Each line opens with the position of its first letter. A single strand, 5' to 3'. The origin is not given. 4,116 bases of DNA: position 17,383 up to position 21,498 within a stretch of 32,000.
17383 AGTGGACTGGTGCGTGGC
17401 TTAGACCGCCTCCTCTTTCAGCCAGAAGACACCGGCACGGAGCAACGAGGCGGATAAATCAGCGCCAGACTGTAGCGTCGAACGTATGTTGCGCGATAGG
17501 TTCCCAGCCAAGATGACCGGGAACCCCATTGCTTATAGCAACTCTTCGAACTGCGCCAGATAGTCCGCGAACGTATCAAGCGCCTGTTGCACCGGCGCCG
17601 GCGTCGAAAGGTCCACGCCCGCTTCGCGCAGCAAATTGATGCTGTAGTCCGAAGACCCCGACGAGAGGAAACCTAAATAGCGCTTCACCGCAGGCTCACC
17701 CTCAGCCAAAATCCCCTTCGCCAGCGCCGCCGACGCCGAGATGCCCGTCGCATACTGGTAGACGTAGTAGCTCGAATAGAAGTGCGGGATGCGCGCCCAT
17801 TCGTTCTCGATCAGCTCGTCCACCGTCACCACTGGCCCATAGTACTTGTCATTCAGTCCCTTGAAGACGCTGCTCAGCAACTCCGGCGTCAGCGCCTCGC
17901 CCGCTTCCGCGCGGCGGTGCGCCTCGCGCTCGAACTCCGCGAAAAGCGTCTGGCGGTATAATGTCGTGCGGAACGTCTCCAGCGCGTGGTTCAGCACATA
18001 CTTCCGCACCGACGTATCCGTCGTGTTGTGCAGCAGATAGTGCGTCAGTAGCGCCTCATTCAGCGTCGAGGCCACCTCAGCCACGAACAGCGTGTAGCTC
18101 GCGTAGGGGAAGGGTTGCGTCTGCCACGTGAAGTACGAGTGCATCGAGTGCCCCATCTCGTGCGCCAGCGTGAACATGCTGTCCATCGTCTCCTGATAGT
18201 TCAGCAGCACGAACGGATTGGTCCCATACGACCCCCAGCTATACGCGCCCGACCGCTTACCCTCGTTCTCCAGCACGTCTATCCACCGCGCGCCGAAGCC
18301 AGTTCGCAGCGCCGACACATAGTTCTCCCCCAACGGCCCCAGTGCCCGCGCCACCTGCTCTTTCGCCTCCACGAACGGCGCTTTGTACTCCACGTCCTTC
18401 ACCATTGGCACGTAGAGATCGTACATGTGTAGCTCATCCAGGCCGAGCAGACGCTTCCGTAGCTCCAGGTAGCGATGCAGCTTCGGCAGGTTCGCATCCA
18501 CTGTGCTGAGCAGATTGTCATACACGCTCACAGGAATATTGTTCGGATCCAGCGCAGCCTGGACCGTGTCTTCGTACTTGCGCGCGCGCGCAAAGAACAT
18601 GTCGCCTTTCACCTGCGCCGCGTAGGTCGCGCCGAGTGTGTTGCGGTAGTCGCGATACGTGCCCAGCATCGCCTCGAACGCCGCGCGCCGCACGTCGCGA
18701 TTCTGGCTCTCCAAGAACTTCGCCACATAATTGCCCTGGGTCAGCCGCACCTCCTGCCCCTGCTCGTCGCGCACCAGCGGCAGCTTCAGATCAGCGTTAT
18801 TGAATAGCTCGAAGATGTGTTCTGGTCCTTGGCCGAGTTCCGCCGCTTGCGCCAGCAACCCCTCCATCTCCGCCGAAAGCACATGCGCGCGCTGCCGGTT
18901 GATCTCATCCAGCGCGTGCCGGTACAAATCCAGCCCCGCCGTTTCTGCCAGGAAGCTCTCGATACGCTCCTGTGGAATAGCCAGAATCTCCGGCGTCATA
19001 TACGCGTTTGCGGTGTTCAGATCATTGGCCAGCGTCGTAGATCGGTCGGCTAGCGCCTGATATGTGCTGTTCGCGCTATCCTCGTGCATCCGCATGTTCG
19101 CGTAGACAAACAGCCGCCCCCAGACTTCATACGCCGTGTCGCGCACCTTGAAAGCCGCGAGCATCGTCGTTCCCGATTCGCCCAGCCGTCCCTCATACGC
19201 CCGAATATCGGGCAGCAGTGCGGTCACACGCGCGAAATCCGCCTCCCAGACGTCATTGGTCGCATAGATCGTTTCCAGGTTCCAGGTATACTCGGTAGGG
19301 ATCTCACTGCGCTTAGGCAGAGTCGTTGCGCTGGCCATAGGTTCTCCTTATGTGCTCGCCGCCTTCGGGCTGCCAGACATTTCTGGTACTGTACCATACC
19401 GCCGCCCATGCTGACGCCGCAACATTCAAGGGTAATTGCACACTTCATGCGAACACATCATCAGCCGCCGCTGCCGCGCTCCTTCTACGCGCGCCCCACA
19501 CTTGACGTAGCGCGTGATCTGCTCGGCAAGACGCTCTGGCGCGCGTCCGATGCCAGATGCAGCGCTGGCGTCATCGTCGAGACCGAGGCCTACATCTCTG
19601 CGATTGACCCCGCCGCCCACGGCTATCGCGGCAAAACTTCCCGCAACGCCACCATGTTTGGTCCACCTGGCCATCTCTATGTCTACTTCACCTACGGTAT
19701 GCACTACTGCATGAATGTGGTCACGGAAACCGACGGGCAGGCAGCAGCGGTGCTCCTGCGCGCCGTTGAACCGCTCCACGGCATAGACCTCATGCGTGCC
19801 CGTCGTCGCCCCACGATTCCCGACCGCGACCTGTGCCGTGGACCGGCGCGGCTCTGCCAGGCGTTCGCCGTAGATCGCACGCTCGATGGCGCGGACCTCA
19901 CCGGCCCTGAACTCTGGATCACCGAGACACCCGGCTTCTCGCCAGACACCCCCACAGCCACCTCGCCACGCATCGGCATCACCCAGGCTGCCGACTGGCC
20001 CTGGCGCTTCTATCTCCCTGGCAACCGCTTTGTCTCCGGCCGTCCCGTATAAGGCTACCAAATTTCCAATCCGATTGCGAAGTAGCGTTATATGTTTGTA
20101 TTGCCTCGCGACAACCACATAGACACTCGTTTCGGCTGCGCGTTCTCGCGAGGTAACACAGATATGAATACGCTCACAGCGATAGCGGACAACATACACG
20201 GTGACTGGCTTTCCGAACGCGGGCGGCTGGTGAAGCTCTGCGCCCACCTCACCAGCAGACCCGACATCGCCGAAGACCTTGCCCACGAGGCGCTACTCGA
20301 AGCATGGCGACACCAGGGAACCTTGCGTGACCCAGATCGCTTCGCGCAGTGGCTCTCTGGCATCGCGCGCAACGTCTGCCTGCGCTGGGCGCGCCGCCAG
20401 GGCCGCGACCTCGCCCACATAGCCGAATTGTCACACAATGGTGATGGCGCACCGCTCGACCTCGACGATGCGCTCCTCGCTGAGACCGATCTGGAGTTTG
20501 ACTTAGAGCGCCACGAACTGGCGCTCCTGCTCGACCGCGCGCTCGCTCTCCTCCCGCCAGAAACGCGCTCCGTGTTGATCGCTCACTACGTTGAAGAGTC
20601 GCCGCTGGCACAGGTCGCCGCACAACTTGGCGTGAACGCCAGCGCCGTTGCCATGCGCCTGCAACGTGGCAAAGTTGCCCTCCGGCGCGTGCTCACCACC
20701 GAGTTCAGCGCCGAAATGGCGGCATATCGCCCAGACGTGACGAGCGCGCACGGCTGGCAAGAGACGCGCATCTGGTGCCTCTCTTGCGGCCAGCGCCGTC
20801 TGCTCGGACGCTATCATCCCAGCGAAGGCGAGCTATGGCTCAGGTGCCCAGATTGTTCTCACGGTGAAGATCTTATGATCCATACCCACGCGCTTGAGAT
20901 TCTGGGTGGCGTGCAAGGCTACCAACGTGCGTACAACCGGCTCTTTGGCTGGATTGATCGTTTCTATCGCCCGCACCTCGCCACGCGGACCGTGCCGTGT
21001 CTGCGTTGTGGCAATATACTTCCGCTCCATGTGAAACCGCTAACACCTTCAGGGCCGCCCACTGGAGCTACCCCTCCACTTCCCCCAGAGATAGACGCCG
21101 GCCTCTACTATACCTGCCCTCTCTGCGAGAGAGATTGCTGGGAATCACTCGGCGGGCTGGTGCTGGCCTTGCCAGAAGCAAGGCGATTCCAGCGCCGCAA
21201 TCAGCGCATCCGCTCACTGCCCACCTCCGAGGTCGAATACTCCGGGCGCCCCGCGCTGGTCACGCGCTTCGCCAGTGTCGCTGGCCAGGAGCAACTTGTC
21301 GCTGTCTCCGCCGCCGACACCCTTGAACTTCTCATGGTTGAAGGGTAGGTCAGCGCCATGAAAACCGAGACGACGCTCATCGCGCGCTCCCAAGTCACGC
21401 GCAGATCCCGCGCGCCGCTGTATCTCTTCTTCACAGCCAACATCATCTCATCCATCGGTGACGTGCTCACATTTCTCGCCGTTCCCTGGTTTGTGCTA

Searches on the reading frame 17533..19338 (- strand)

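Call 41: search_protein_families(library=pfam, proteins=[window:17533-19338:-], max_evalue=0.00001)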
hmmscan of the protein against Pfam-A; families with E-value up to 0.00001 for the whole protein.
window:17533-19338:- (601 aa): 2 families
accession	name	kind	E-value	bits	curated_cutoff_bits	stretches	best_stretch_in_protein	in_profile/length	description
PF01432.26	Peptidase_M3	-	1.2e-77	262.7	27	1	209-588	3-456/457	Peptidase family M3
PF08439.15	Peptidase_M3_N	-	5.8e-22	78.1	25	1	117-185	1-69/70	Oligopeptidase F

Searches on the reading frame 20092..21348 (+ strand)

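Call 41: search_protein_families(library=pfam, proteins=[window:20092-21348:+], max_evalue=0.00001)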
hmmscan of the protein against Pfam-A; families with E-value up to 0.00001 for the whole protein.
window:20092-21348:+ (418 aa): 3 families
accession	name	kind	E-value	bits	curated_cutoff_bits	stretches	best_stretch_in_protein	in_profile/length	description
PF08281.18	Sigma70_r4_2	-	9.1e-13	48.1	25.7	1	146-197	3-54/54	Sigma-70, region 4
PF04542.20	Sigma70_r2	-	1.4e-12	47.6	24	1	43-105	6-70/71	Sigma-70 region 2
PF04545.22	Sigma70_r4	-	5.7e-07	29.4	24.1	1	150-198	1-49/50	Sigma-70, region 4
